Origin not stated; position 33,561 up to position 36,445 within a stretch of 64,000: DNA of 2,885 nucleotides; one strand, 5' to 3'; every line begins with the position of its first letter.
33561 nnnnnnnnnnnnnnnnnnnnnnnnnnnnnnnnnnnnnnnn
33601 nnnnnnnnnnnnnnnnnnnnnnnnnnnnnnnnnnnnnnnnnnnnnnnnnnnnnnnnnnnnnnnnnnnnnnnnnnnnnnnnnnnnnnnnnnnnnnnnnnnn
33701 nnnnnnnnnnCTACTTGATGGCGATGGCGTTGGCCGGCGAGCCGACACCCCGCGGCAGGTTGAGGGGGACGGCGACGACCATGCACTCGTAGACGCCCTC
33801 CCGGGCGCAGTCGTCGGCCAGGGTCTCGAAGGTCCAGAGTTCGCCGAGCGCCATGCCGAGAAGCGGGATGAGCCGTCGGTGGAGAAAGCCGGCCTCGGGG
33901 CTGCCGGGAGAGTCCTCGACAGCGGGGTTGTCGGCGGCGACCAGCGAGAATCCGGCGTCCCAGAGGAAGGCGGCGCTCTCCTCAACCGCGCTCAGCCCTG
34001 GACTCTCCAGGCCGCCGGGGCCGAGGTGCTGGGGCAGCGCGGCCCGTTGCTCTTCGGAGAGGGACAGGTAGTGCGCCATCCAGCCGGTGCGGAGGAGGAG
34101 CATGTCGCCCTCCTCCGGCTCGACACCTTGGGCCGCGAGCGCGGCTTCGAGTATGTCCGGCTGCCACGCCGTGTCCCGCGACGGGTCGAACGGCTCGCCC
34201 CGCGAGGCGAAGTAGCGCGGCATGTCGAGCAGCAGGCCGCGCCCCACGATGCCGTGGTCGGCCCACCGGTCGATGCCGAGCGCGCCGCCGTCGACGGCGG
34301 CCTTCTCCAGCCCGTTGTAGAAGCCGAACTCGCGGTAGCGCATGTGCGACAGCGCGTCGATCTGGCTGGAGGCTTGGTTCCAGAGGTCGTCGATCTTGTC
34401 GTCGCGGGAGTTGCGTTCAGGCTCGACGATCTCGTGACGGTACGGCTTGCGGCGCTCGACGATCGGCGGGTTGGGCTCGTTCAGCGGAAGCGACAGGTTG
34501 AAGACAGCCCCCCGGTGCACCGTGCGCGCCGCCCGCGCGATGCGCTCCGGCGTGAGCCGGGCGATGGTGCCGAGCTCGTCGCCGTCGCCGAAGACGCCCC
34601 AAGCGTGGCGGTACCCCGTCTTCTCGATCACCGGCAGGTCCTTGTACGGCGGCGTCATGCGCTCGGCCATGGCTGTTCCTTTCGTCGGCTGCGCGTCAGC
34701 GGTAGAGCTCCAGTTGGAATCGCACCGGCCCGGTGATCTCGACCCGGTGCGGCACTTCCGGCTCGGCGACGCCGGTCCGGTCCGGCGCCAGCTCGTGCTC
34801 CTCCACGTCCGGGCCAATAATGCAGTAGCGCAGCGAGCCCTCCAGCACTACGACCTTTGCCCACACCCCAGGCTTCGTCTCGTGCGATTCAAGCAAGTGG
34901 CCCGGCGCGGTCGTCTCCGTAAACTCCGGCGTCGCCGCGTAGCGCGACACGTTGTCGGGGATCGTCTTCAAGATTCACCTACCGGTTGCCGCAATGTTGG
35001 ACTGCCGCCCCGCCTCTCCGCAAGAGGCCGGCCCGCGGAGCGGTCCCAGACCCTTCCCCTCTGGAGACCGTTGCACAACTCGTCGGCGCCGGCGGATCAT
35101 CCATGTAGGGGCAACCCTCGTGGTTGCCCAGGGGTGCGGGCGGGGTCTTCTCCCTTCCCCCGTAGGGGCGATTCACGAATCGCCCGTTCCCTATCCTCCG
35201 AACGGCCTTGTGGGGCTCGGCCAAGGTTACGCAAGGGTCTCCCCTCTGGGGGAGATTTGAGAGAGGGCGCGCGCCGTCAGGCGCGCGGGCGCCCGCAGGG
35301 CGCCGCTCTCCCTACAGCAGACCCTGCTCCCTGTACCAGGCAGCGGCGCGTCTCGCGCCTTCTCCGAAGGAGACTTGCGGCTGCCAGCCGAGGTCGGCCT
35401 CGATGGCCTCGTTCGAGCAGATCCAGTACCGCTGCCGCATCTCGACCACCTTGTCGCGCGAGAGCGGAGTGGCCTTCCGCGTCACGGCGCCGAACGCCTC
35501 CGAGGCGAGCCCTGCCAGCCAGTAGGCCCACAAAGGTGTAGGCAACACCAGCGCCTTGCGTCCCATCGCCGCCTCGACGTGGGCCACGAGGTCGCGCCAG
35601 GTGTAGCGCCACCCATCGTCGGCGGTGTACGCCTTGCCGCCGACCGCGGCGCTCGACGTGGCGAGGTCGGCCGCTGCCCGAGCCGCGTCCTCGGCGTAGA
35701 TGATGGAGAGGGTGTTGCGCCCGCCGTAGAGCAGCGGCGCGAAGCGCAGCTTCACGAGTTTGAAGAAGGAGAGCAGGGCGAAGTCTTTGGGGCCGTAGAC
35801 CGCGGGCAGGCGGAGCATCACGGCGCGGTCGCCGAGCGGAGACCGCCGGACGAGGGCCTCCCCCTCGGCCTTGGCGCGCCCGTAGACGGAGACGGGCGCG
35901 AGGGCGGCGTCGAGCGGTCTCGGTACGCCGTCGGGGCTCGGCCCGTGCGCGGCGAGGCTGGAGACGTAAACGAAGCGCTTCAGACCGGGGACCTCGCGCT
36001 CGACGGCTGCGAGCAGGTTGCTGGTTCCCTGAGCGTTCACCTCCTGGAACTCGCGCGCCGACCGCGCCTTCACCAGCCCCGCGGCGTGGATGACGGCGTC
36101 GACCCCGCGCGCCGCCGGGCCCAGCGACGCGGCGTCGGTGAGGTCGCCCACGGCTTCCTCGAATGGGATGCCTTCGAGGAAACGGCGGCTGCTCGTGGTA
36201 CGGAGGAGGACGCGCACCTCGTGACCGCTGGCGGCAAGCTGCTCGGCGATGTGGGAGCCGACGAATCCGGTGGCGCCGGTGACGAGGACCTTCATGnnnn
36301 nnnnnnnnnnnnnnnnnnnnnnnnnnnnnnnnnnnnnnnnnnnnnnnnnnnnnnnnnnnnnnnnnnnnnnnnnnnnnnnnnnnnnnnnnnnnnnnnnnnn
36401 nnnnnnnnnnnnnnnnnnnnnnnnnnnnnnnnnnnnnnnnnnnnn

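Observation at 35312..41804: MFS / TPP-lyase-like / alpha-oxoamine synthase / GNAT-fold acyltransferase / SDR operon: possible bacterial ceramide-like lipid pathway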

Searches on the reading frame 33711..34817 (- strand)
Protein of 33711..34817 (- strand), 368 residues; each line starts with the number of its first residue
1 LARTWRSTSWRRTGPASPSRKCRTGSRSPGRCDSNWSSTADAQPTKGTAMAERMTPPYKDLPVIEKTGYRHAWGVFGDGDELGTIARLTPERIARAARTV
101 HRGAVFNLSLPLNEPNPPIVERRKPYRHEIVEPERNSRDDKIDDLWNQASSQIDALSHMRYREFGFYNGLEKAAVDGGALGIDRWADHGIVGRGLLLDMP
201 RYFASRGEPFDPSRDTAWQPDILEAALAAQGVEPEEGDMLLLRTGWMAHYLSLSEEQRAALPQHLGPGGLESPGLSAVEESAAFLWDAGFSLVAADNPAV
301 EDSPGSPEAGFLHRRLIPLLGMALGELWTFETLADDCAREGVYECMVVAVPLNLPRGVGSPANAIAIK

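Call 88: search_protein_families(library=pfam, proteins=[window:33711-34817:-], max_evalue=0.00001)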
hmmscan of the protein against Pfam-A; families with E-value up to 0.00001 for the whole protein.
window:33711-34817:- (368 aa): 1 family
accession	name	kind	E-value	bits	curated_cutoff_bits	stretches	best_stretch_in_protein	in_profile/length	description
PF04199.19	Cyclase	-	1.6e-13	51.5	23.1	1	107-301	2-141/142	Putative cyclase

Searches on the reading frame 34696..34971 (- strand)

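Call 88: search_protein_families(library=pfam, proteins=[window:34696-34971:-], max_evalue=0.00001)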
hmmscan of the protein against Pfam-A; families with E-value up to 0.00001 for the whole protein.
window:34696-34971:- (91 aa): 1 family
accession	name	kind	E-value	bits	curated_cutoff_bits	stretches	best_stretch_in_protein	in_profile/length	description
PF09313.17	DUF1971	-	1.4e-21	76.7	23.1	1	14-87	3-80/80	Domain of unknown function (DUF1971)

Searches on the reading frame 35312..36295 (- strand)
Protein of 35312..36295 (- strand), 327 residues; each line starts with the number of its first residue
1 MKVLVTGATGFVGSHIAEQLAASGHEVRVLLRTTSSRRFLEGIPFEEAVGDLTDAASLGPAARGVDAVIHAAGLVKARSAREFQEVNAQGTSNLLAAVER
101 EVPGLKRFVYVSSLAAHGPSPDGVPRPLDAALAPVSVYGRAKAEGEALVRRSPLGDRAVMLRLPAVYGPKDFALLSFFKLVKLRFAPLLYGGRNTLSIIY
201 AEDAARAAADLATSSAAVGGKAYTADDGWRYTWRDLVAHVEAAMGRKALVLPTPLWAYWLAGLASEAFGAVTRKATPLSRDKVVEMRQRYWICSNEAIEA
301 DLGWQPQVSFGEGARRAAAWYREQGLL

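Call 3: search_protein_families(library=pfam, proteins=[window:35312-36295:-], max_evalue=0.01)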
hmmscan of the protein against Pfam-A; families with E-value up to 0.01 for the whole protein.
window:35312-36295:- (327 aa): 10 families
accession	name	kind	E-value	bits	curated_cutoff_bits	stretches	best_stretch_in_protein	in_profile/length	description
PF01370.27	Epimerase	-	1e-31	110.6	20.9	1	3-215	1-228/240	NAD dependent epimerase/dehydratase family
PF01073.25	3Beta_HSD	-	3.6e-21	75.9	22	1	4-240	1-264/280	3-beta hydroxysteroid dehydrogenase/isomerase family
PF16363.11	GDP_Man_Dehyd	-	9.6e-20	71.7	27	1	4-316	1-331/332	GDP-mannose 4,6 dehydratase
PF13460.12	NAD_binding_10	-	1.1e-19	71.5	27.2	1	7-154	1-136/184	NAD(P)H-binding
PF04321.23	RmlD_sub_bind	-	7.7e-15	55.2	27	1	1-171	1-156/287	RmlD substrate binding domain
PF07993.18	NAD_binding_4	-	2.3e-12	47.1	20.1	2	62-168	86-209/258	Male sterility protein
PF05368.20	NmrA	-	8.7e-11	42.4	27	1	2-117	4-111/298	NmrA-like family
PF02719.21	Polysacc_synt_2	-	1.8e-05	24.6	20.2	1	3-114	1-129/293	Polysaccharide biosynthesis protein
PF03435.24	Sacchrp_dh_NADP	-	0.00014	22.6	25.1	1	3-75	1-79/129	Saccharopine dehydrogenase NADP binding domain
PF00106.31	adh_short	-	0.0018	18.2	26.6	1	3-101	3-122/195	short chain dehydrogenase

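Call 4: search_protein_families(library=ncbifam, proteins=[window:35312-36295:-], max_evalue=0.01)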
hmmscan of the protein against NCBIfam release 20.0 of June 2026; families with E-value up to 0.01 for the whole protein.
window:35312-36295:- (327 aa): 48 families (the best 25 are shown)
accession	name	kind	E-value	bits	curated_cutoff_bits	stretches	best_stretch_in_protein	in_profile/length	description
TIGR03466.1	HpnA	hypoth_equivalog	2.3e-36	125.3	367.65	1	1-326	1-326/327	hopanoid-associated sugar epimerase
NF042422.1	oxyalk_red_OleD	equivalog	1.7e-28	100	580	1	1-321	1-328/329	2-alkyl-3-oxoalkanoate reductase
NF052578.1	StrlDmthSdmBMthl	equivalog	2.1e-22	80.3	600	1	1-173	1-176/328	sterol demethylase protein SdmB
NF042423.1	oxyalk_red_Shew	equivalog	1.2e-19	70.6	580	1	2-316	10-330/331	2-alkyl-3-oxoalkanoate reductase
TIGR01179.1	galE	equivalog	1e-16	60.7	262.3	1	2-150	1-157/332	UDP-glucose 4-epimerase GalE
TIGR01746.1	Thioester-redct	subfamily_domain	5.2e-15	55.5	213.35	2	63-240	87-277/371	thioester reductase domain-containing protein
TIGR01181.1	dTDP_gluc_dehyt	equivalog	7.1e-15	54.9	365.1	1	2-324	1-314/321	dTDP-glucose 4,6-dehydratase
NF043036.1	ErythonDh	equivalog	1.1e-14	54.3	325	1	1-150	1-161/321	D-erythronate dehydrogenase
TIGR04180.1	EDH_00030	hypoth_equivalog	1.3e-14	54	475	1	3-218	1-231/297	NAD-dependent 4,6-dehydratase LegB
TIGR01777.1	yfcH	hypoth_equivalog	3.9e-13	49.6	207.35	1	3-258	1-256/292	TIGR01777 family oxidoreductase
NF058621.1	DiazavRedAvaA7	equivalog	6.7e-12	45.7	400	1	1-227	1-232/304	3-diazoavenalumate denitrifying reductase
TIGR01214.1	rmlD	equivalog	1.6e-11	43.8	224.05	1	2-170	1-154/285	dTDP-4-dehydrorhamnose reductase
NF041293.1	G6PDh_Azf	equivalog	9.5e-11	41.6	400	1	2-116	4-118/252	NAD-dependent glucose-6-phosphate dehydrogenase Azf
NF005539.0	PRK07201.1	equivalog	3.6e-10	39.2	549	1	1-152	1-164/657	SDR family oxidoreductase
TIGR02197.1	heptose_epim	equivalog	1.1e-09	38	274.6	1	3-172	1-176/316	ADP-glyceromanno-heptose 6-epimerase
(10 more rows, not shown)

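Call 11: search_solved_structures(query=window:35312-36295:-, max_evalue=0.00001)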
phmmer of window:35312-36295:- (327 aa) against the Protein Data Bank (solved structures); distinct sequences matched with E-value up to 0.00001: 82 (the best 60 are shown).
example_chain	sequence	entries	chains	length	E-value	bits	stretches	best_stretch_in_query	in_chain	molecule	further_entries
3wj7_A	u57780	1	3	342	9e-26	94.1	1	3-325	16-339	Putative oxidoreductase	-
8rdg_A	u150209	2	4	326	3.4e-20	75.8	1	1-173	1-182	SDR family NAD(P)-dependent oxidoreductase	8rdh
8rdi_A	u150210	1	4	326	1.2e-19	73.9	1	1-173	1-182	SDR family NAD(P)-dependent oxidoreductase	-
6wjb_A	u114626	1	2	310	5.8e-19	71.7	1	2-245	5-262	NAD-dependent epimerase/dehydratase family protein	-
1r6d_A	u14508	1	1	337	3.6e-18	69.1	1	1-239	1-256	TDP-glucose-4,6-dehydratase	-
1r66_A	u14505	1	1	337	5.8e-18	68.5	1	1-239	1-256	TDP-glucose-4,6-dehydratase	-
6wj9_A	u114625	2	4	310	6.1e-18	68.4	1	2-245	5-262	NAD-dependent epimerase/dehydratase family protein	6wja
3icp_A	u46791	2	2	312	3.2e-17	66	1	1-208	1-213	NAD-dependent epimerase/dehydratase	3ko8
9g83_P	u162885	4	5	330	1.7e-16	63.6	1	3-273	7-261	NAD-dependent epimerase/dehydratase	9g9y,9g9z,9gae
2pzk_A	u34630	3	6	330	9.7e-15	57.9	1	1-171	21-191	Putative nucleotide sugar epimerase/ dehydratase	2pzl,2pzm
3aw9_A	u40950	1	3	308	3.2e-14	56.1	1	1-208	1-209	NAD-dependent epimerase/dehydratase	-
4id9_A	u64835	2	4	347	2.9e-12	49.7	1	3-153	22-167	SHORT-CHAIN DEHYDROGENASE/REDUCTASE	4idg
8shh_A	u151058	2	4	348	3.1e-12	49.6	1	2-245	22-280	dTDP-glucose 4,6-dehydratase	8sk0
2p5u_A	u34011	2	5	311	3.6e-12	49.4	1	1-254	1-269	UDP-glucose 4-epimerase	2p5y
7ys8_A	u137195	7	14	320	4.1e-12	49.2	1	1-245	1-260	UDP-glucose 4-epimerase | UDP-glucose 4-epimerase along with EC 5.1.3.2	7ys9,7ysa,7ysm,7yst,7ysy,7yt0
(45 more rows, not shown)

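Call 58: search_solved_structures(query=window:35312-36295:-, max_evalue=1e-16, show_alignments=5)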
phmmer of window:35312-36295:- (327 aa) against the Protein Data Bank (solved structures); distinct sequences matched with E-value up to 1e-16: 8.
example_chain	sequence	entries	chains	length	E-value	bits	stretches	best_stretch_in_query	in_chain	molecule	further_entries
3wj7_A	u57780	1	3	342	9e-26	94.1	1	3-325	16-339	Putative oxidoreductase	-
8rdg_A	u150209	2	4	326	3.4e-20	75.8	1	1-173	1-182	SDR family NAD(P)-dependent oxidoreductase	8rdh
8rdi_A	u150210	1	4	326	1.2e-19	73.9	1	1-173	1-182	SDR family NAD(P)-dependent oxidoreductase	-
6wjb_A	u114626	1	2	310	5.8e-19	71.7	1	2-245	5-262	NAD-dependent epimerase/dehydratase family protein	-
1r6d_A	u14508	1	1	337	3.6e-18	69.1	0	1-239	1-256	TDP-glucose-4,6-dehydratase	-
1r66_A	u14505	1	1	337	5.8e-18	68.5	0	1-239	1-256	TDP-glucose-4,6-dehydratase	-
6wj9_A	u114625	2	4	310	6.1e-18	68.4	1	2-245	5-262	NAD-dependent epimerase/dehydratase family protein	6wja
3icp_A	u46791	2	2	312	3.2e-17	66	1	1-208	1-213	NAD-dependent epimerase/dehydratase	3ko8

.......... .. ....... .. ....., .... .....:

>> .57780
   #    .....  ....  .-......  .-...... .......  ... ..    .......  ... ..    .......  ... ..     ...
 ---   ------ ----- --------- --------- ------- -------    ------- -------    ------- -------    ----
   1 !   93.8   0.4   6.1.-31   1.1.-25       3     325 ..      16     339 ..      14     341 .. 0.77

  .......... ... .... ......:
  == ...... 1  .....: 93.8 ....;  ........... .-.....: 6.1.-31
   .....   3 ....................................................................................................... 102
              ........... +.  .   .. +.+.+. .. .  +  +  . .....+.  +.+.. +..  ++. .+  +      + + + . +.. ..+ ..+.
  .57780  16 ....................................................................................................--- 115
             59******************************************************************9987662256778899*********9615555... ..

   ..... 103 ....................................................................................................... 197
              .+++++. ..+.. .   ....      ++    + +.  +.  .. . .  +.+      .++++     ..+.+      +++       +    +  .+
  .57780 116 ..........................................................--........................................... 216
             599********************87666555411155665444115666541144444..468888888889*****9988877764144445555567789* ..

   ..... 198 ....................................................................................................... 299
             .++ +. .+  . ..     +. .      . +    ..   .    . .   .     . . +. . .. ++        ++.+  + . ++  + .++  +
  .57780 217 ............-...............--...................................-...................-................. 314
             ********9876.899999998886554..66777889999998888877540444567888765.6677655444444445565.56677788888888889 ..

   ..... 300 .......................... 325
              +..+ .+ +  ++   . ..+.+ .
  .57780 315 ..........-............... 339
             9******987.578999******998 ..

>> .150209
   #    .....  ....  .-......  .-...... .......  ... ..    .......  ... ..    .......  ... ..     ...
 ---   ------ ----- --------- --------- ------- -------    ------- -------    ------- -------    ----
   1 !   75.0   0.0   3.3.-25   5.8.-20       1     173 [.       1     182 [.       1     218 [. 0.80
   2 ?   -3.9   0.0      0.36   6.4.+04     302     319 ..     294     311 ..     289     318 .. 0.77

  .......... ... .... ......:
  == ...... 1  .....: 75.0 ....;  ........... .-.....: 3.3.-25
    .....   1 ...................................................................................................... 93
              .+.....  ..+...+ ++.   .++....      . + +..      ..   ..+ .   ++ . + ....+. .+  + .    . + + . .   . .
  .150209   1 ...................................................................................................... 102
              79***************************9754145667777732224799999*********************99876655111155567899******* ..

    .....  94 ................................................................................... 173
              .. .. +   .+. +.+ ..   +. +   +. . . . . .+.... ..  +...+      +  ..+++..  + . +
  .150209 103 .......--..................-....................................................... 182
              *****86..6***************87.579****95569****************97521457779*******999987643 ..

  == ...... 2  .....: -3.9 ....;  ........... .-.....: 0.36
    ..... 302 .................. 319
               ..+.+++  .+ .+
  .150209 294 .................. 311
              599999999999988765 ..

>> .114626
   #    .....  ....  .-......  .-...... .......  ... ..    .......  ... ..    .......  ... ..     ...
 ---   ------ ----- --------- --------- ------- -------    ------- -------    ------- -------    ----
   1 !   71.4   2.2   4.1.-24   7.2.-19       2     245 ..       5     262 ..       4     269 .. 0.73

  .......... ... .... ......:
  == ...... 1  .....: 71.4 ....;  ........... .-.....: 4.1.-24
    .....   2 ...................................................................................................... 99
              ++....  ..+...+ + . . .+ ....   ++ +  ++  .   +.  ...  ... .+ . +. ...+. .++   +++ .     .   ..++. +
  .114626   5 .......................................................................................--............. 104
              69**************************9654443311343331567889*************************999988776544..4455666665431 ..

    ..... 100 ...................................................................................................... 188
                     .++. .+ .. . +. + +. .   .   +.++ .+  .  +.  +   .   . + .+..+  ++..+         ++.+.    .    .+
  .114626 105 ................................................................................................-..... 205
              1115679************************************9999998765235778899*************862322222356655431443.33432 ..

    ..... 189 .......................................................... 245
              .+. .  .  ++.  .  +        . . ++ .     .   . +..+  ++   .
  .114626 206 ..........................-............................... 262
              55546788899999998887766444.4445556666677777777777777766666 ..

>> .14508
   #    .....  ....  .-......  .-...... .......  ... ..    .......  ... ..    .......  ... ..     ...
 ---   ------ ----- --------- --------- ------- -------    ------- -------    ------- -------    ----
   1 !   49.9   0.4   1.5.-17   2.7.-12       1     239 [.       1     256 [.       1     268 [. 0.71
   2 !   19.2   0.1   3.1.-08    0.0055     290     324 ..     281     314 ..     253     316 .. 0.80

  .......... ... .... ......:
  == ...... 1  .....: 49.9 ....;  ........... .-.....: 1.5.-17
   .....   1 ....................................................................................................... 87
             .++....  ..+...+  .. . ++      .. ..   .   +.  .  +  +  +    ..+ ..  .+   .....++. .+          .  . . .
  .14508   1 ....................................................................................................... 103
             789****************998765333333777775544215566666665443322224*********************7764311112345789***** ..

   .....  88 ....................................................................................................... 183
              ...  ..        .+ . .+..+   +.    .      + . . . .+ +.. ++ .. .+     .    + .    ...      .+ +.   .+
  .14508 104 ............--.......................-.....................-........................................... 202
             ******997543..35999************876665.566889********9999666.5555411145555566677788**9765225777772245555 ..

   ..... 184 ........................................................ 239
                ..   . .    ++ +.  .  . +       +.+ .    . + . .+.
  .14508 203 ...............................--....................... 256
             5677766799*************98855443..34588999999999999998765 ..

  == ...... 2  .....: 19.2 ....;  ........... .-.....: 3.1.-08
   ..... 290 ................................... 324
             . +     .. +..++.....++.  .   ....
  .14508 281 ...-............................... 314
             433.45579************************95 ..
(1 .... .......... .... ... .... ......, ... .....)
